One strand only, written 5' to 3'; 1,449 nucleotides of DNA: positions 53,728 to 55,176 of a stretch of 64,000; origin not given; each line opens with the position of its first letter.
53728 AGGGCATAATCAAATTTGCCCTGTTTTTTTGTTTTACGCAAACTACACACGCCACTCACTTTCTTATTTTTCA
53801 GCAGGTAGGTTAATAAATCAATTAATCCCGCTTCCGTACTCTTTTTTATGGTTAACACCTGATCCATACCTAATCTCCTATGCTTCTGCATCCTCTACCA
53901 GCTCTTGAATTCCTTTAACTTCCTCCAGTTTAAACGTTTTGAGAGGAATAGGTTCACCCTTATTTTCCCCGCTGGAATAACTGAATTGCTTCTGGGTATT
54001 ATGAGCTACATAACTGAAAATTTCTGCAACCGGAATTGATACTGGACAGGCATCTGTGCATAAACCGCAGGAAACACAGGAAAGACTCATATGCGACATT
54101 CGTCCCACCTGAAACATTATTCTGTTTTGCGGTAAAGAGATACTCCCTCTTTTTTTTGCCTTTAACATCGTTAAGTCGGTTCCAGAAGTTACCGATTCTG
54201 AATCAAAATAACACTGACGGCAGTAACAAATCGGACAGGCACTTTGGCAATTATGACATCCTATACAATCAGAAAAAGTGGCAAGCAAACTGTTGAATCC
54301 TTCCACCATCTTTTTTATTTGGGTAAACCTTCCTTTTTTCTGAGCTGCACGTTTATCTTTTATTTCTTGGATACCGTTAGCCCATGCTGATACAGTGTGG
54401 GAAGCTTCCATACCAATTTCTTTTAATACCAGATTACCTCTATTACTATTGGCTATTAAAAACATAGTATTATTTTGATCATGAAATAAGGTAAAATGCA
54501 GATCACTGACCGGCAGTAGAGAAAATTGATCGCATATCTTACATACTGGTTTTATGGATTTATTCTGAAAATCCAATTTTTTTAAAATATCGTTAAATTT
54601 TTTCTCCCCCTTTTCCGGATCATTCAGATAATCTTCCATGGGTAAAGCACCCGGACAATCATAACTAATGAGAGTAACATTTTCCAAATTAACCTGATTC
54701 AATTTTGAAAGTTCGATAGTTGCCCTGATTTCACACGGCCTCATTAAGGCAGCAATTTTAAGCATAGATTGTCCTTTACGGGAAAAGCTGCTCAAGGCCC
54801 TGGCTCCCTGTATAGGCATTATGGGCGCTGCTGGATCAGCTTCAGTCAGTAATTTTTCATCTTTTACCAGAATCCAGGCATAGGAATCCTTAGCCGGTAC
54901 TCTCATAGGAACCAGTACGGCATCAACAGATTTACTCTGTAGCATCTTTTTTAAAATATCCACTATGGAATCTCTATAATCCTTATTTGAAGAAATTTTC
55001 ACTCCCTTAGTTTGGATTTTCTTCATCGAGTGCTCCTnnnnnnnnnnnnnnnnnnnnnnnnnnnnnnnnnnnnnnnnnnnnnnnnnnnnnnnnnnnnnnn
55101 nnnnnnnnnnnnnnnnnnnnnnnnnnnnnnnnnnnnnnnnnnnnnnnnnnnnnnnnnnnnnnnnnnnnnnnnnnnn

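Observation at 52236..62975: Composite Hdr/Flx-like flavin-based electron-transfer operon with an embedded TusA-DsrE pair and a GlcD/GlcF-type dehydrogenase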

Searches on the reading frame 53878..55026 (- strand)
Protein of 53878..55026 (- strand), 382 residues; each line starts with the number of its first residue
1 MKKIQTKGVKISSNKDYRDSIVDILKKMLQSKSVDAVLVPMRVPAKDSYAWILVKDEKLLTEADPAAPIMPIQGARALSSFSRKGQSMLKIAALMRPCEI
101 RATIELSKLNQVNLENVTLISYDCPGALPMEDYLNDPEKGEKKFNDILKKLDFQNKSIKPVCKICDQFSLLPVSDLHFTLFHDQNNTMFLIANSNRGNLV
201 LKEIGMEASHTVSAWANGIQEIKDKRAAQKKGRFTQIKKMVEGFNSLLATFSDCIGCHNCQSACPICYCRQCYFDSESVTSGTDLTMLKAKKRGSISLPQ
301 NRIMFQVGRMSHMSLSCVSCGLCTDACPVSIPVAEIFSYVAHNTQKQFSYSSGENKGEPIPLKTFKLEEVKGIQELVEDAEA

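Call 5: search_protein_families(library=pfam, proteins=[window:53878-55026:-], max_evalue=0.01)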
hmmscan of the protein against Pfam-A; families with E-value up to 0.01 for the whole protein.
window:53878-55026:- (382 aa): 11 families
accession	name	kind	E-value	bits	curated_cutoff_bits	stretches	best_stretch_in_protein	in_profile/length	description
PF13237.11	Fer4_10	-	4.2e-07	30.2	25.5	1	314-342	6-22/53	4Fe-4S dicluster domain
PF13183.11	Fer4_8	-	8.9e-07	29.8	27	1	252-331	3-68/68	4Fe-4S dicluster domain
PF12838.12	Fer4_7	-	3.8e-06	27.7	27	1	254-330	2-51/52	4Fe-4S dicluster domain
PF12797.12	Fer4_2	-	8.7e-06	25.8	24.5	2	314-329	7-22/22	4Fe-4S binding domain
PF00037.32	Fer4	-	1e-05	25.5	21.1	2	316-329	7-20/24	4Fe-4S binding domain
PF13484.11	Fer4_16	-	3.2e-05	25.1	30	1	317-354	2-36/66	4Fe-4S double cluster binding domain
PF14697.11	Fer4_21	-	0.00012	22.6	35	0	312-329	36-53/59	4Fe-4S dicluster domain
PF13187.11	Fer4_9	-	0.00018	21.9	27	1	253-330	1-50/52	4Fe-4S dicluster domain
PF13534.11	Fer4_17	-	0.00045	21.1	22.2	0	254-331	2-60/61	4Fe-4S dicluster domain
PF12800.12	Fer4_4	-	0.0006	20.4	24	1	316-329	3-16/17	4Fe-4S binding domain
PF13746.11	Fer4_18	-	0.0018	18.9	27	0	313-328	81-96/114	4Fe-4S dicluster domain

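Call 6: search_protein_families(library=ncbifam, proteins=[window:53878-55026:-], max_evalue=0.001)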
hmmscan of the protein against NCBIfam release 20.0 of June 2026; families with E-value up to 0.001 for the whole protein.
window:53878-55026:- (382 aa): 10 families
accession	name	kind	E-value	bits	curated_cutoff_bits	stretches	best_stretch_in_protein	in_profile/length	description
NF004537.0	PRK05888.1-3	equivalog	2.4e-06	27.2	163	0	316-357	69-105/204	NADH-quinone oxidoreductase subunit NuoI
NF042909.1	FMH_DH_FwdF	exception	3.2e-05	23.2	375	0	309-338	9-39/336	tungsten-dependent formylmethanofuran dehydrogenase subunit FwdF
NF038196.1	ferrodoxin_EFR1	subfamily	5e-05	23.4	75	0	309-330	178-199/242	EFR1 family ferrodoxin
TIGR02176.1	pyruv_ox_red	equivalog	6.8e-05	20.9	911.35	1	252-330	683-754/1167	pyruvate:ferredoxin (flavodoxin) oxidoreductase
NF009226.0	PRK12576.1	equivalog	7.4e-05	22.2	344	0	316-342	155-181/317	succinate dehydrogenase/fumarate reductase iron-sulfur subunit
TIGR00314.1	cdhA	equivalog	0.00033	18.6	781.3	0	227-350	378-472/784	CO dehydrogenase/acetyl-CoA synthase complex subunit alpha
TIGR01944.1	rnfB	subfamily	0.00039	20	68.7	0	252-266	113-127/190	RnfABCDGE type electron transport complex subunit B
NF058577.1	FdxA_fam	equivalog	0.00041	20.5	65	0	315-330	7-22/52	4Fe-4S ferredoxin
TIGR02745.1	ccoG_rdxA_fixG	equivalog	0.00085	18.4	316.7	0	313-331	229-247/435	cytochrome c oxidase accessory protein CcoG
TIGR01971.1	NuoI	subfamily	0.00088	18.9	113.05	0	316-351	82-117/121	NADH-quinone oxidoreductase, chain I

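Call 8: find_homologous_proteins(query=window:53878-55026:-, max_evalue=0.00001)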
Query window:53878-55026:- (382 aa): 841 proteins with E <= 0.00001 among 3699 candidates; the best 120 are listed.
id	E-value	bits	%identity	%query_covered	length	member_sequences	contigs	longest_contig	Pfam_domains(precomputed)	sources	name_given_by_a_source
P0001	1.1e-254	862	100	100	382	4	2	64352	PF12797.13,PF00037.33,PF12838.13,PF13237.12,PF13183.12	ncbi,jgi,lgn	-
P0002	8.1e-181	619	71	100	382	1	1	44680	PF12797.13,PF00037.33,PF13534.12,PF13237.12,PF13183.12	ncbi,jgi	-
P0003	1.2e-176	605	69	100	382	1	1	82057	PF12797.13,PF00037.33,PF13534.12,PF13237.12,PF13183.12,PF13187.12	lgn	-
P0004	8.2e-174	596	68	100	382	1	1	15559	PF00037.33,PF13237.12,PF13183.12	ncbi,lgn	-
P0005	2.2e-170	585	67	100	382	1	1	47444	PF12797.13,PF04432.19,PF00037.33,PF13534.12,PF13237.12,PF13183.12,PF13187.12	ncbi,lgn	ncbi:MAG: 4Fe-4S dicluster domain-containing protein [bacterium]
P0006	1.1e-168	579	65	100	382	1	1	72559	PF12797.13,PF00037.33,PF13237.12,PF13183.12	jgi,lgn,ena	-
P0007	8.2e-168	576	65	100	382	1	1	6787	PF00037.33,PF12838.13,PF13237.12,PF13183.12,PF13187.12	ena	-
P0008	4.7e-166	570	65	100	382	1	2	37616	PF04432.19,PF13183.12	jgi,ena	-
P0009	7.0e-166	570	65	100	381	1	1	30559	PF00037.33,PF12838.13,PF13237.12,PF13183.12,PF13187.12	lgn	-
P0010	2.0e-163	562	64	100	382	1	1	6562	PF14697.12,PF00037.33,PF12838.13,PF13534.12,PF13237.12,PF13183.12,PF13187.12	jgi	-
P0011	3.4e-162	558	63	100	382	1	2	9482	PF00037.33,PF12838.13,PF13237.12,PF13183.12,PF13187.12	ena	-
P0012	1.4e-161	556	63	100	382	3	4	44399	PF12797.13,PF00037.33,PF12838.13,PF13534.12,PF13237.12,PF13183.12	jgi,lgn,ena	-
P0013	8.2e-161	553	63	100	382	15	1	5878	PF00037.33,PF12838.13,PF13237.12,PF13183.12,PF13187.12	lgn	-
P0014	6.4e-156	537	59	100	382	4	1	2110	PF00037.33,PF13484.12,PF13237.12,PF13183.12,PF13187.12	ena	-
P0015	1.0e-151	523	57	100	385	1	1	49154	PF14697.12,PF12797.13,PF12838.13,PF13237.12,PF13183.12,PF13187.12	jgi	jgi:formate dehydrogenase subunit beta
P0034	9.5e-137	474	53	100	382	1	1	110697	PF00037.33,PF13183.12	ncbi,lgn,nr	ncbi:MAG: (Fe-S)-binding protein [Candidatus Cloacimonetes bacterium]|nr:(Fe-S)-binding protein [Can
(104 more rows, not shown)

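Call 9: find_encoding_contigs(protein=P0001, flank=10000, max_places=3)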
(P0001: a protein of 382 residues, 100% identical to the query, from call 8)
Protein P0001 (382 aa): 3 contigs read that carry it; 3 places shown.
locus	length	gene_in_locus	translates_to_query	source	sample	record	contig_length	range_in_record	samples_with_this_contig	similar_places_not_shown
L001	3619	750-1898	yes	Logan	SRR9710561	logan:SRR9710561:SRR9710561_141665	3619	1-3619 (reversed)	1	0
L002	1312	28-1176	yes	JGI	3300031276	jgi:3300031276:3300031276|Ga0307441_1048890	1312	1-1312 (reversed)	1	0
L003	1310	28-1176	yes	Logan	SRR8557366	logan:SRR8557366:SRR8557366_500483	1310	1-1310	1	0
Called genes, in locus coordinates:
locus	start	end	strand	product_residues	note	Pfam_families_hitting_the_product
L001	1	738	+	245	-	?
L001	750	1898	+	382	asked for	PF12838:Fer4_7 (faint), PF00037:Fer4 (faint), PF12797:Fer4_2 (faint), PF13183:Fer4_8 (weak), PF13237:Fer4_10 (faint)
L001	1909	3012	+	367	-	PF13484:Fer4_16 (faint), PF14697:Fer4_21 (faint), PF00037:Fer4 (faint), PF13183:Fer4_8, PF13237:Fer4_10 (weak), PF12838:Fer4_7 (weak), PF13187:Fer4_9 (weak), PF13534:Fer4_17 (weak), +1 more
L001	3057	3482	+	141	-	PF02662:FlpD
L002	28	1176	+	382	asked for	PF12838:Fer4_7 (faint), PF00037:Fer4 (faint), PF12797:Fer4_2 (faint), PF13183:Fer4_8 (weak), PF13237:Fer4_10 (faint)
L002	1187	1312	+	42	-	?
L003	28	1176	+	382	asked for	PF12838:Fer4_7 (faint), PF00037:Fer4 (faint), PF12797:Fer4_2 (faint), PF13183:Fer4_8 (weak), PF13237:Fer4_10 (faint)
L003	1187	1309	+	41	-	?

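Call 10: find_encoding_contigs(protein=P0034, flank=10000, max_places=2)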
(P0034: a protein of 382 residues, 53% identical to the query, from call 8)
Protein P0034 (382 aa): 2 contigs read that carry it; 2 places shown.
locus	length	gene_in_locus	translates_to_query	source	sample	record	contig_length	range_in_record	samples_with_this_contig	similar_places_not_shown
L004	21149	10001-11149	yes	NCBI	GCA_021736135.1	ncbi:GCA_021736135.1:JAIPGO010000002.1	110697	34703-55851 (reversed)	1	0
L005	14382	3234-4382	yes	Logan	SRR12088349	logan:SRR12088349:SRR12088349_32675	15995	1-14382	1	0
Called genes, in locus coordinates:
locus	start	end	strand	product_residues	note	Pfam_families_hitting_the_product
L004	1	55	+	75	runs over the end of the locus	PF01206:TusA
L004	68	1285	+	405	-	PF04143:Sulf_transp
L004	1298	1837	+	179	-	PF00581:Rhodanese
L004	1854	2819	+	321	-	PF00581:Rhodanese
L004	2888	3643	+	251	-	PF07396:Porin_O_P, PF07642:BBP2 (weak)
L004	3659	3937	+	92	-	-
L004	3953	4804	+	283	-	PF00581:Rhodanese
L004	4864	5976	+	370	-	PF13237:Fer4_10 (faint), PF14697:Fer4_21 (weak), PF04422:FrhB_FdhB_N, PF04432:FrhB_FdhB_C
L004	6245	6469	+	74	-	PF01206:TusA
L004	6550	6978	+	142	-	-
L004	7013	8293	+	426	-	PF00070:Pyr_redox (weak), PF00890:FAD_binding_2 (weak), PF07992:Pyr_redox_2 (weak), PF12831:FAD_oxidored (weak)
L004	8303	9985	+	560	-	PF00890:FAD_binding_2 (weak), PF01266:DAO (weak), PF07992:Pyr_redox_2, PF12831:FAD_oxidored, PF13450:NAD_binding_8 (weak), PF13237:Fer4_10, PF14697:Fer4_21 (weak), PF12838:Fer4_7, +5 more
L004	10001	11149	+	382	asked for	PF00037:Fer4 (faint), PF13183:Fer4_8 (weak)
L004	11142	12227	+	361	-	PF17179:Fer4_22 (faint), PF14697:Fer4_21 (faint), PF12797:Fer4_2 (faint), PF13237:Fer4_10 (faint), PF13183:Fer4_8, PF13187:Fer4_9 (weak)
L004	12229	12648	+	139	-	-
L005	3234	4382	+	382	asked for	PF00037:Fer4 (faint), PF13183:Fer4_8 (weak)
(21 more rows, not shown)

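Call 12: find_related_loci(query=A1, collection=genome_contigs, flank=10000)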
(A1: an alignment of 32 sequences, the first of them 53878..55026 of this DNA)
Query A1 (382 aa) in genome_contigs; peptide patterns used: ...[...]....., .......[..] (x = any residue, [..] = any of these).
196 stretches matched a pattern; 183 encode a relative of the query (tblastn E <= 1e-3); the best 80 are kept; 80 distinct loci.
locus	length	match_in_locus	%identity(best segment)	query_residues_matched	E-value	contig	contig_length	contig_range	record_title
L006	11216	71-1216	68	1-382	0e+0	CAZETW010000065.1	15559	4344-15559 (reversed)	MAG TPA_asm: uncultured bacterium isolate SRP141376_co1_354 genome assembly, contig: NODE_7580_length_15559_cov_45.50522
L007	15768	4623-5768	71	1-382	0e+0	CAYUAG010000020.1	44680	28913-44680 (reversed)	MAG TPA_asm: uncultured bacterium isolate SRP068000_co4_478 genome assembly, contig: NODE_436_length_44680_cov_7.629378,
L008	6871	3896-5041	56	1-382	3e-159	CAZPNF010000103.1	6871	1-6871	MAG TPA_asm: uncultured bacterium isolate binchicken_co262_332 genome assembly, contig: NODE_12774_length_6871_cov_3.960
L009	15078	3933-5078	58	1-382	6e-158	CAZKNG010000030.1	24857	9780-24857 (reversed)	MAG TPA_asm: uncultured bacterium isolate binchicken_co13_191 genome assembly, contig: NODE_2574_length_24857_cov_5.3187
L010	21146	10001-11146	67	1-382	1e-172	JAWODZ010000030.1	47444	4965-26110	MAG: bacterium isolate BLK5-2.bin.76 k191_1315630, whole genome shotgun sequence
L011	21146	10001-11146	54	1-382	3e-151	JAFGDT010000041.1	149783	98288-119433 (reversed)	MAG: bacterium isolate Zod_Metabat.1186 k87_3597227, whole genome shotgun sequence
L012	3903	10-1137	55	6-382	9e-152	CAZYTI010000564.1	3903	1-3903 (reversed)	MAG TPA_asm: uncultured bacterium isolate binchicken_co97_67 genome assembly, contig: NODE_78083_length_3903_cov_3.84589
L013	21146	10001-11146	53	1-382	9e-145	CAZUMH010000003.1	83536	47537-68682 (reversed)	MAG TPA_asm: uncultured bacterium isolate binchicken_co129_740 genome assembly, contig: NODE_515_length_83536_cov_5.6730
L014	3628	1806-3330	54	1-381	3e-149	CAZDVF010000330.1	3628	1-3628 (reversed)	MAG TPA_asm: uncultured bacterium isolate binchicken_co256_218 genome assembly, contig: NODE_87308_length_3628_cov_4.132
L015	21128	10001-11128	53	1-382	9e-144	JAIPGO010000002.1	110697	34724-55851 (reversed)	MAG: Candidatus Cloacimonadota bacterium isolate Tobar13.5m-G51 Tobar13-5m-C148, whole genome shotgun sequence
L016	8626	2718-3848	53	1-381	4e-141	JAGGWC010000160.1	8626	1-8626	MAG: Candidatus Cloacimonadota bacterium isolate AUK116 PB_MBMC_070_c_000000000047, whole genome shotgun sequence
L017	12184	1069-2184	55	7-379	2e-140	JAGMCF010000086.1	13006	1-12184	MAG: Candidatus Cloacimonadota bacterium isolate RS_16_45 ZL425.bin.45.fa_86, whole genome shotgun sequence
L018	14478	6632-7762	52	1-381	2e-139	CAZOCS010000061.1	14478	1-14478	MAG TPA_asm: uncultured Candidatus Cloacimonadota bacterium isolate SRP167671_co2_64 genome assembly, contig: NODE_5491_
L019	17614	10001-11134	52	1-382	4e-139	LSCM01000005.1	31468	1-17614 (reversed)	Cloacimonetes bacterium TCS62 contig5, whole genome shotgun sequence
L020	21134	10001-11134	51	1-382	1e-138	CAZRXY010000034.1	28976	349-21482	MAG TPA_asm: uncultured Candidatus Cloacimonadota bacterium isolate SRP067234_co1_53 genome assembly, contig: k99_704813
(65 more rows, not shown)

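Call 19: search_solved_structures(query=A1, max_evalue=1, show_alignments=2)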
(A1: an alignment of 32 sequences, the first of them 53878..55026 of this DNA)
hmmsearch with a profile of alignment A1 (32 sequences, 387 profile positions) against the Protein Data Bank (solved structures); distinct sequences matched with E-value up to 1: 116 (the best 60 are shown).
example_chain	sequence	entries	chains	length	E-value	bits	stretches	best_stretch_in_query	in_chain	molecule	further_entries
9t1s_M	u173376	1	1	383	3.3e-41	144.6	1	10-357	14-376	formate dehydrogenase (coenzyme F420)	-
8rvu_E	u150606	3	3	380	7.9e-34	120.3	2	160-356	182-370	Formate dehydrogenase, beta subunit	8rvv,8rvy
7bkb_E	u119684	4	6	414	2.2e-29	105.7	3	6-129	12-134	Formate dehydrogenase, beta subunit (F420)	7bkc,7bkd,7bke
9tn7_A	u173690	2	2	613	5.3e-05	25.4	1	157-231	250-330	Coenzyme F420 hydrogenase/dehydrogenase beta subunit domain protein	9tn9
9uas_C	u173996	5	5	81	7.3e-05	25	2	251-280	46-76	Photosystem I iron-sulfur center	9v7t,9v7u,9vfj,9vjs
9grx_I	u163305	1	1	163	0.0001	24.5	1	294-333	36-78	NAD(P)H-quinone oxidoreductase subunit I, chloroplastic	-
8rja_E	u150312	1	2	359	0.00014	24.1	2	155-235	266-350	Coenzyme F420 hydrogenase/dehydrogenase, beta subunit C terminus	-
7np8_A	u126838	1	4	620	0.00019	23.6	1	153-235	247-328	Coenzyme F420-dependent sulfite reductase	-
7q5y_D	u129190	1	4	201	0.0002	23.5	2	308-337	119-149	NADH-quinone oxidoreductase subunit I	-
7yca_C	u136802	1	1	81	0.0003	23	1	251-279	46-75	Photosystem I iron-sulfur center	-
9m4f_C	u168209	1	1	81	0.00043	22.5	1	251-267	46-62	PsaC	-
8qby_I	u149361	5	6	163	0.00048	22.3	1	315-345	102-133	NADH-quinone oxidoreductase subunit I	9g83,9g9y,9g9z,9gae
9jj8_c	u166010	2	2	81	0.00066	21.8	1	251-279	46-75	Photosystem I iron-sulfur center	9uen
8z11_c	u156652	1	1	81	0.00066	21.8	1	251-279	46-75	Photosystem I iron-sulfur center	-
9uh3_C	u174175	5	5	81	0.00078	21.6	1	251-279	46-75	Photosystem I iron-sulfur center (psaC)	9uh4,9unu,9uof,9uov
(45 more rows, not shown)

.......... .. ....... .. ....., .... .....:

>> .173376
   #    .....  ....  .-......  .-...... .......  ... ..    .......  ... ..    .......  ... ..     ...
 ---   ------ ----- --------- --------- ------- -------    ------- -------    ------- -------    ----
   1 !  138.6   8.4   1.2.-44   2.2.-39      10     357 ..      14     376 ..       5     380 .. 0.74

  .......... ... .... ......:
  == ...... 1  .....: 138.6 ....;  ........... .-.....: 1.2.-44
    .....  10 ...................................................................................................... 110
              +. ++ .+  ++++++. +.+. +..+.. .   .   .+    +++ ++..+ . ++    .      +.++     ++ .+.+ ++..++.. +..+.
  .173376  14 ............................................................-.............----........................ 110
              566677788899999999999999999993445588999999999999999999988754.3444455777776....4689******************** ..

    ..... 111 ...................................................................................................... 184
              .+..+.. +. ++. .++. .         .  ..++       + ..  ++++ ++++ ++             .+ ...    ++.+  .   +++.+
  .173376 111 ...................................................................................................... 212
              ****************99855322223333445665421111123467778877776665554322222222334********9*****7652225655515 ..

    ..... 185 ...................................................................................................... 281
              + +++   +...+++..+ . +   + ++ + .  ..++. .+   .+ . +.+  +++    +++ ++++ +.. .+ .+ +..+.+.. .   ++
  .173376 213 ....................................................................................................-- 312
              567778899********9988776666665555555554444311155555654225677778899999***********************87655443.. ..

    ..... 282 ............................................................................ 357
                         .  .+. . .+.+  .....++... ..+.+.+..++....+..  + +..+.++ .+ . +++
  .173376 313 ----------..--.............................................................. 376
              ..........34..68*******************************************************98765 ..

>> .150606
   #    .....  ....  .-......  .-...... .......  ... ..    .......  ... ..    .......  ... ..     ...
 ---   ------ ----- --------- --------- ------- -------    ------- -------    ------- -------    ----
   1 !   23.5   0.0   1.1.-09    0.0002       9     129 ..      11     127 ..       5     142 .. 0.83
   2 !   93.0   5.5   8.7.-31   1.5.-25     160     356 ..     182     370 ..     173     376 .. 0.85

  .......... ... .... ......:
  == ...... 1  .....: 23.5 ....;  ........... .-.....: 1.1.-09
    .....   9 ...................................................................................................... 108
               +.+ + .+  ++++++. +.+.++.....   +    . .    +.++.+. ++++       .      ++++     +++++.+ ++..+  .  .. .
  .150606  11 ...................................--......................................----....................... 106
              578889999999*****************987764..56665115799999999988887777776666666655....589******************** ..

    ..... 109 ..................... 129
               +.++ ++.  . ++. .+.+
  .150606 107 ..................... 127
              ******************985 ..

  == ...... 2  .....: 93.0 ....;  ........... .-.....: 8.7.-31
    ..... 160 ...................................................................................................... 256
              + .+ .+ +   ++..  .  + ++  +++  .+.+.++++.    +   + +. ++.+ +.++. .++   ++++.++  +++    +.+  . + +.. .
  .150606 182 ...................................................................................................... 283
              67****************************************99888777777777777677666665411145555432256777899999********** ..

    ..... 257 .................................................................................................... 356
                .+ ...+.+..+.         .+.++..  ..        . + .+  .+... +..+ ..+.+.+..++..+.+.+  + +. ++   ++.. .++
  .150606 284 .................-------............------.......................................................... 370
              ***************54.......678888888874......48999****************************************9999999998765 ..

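Call 25: predict_structure(alignment_id=A1)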
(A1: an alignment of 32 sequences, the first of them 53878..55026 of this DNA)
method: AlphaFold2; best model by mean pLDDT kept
length: 382 residues; sequences in the alignment: 32
mean_pLDDT: 76.9   pTM: 0.80
mean pLDDT of the five models: 76.9, 75.0, 73.2, 72.4, 69.8
residues with pLDDT >= 90: 137; 70-90: 131; 50-70: 58; < 50: 56
segments of 3 or more residues with pLDDT < 50: 256-259, 268-298, 362-374, 376-382
pLDDT, mean of each block of 10 residues (from residue 1): 73 80 96 95 91 93 90 80 69 94 83 89 92 91 91 88 90 89 74 93 93 88 92 90 74 55 55 33 44 44 58 71 73 82 81 68 45 45 31
secondary structure, 60 per line:
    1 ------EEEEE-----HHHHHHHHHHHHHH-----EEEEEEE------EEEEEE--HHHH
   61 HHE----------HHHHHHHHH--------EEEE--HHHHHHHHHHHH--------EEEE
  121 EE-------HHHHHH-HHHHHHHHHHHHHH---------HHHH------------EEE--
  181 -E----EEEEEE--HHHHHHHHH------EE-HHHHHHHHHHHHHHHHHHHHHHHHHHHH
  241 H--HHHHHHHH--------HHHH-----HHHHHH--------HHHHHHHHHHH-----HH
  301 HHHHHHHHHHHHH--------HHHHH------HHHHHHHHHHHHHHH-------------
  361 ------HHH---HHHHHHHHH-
elements in order: E7-11 H17-30 E36-42 E49-54 H57-62 H74-82 E91-94 H97-108 E117-122 H130-135 H137-150 H160-163 E176-178 E187-192 H195-203 H213-241 H244-251 H260-263 H269-274 H283-293 H299-313 H322-326 H333-347 H373-381
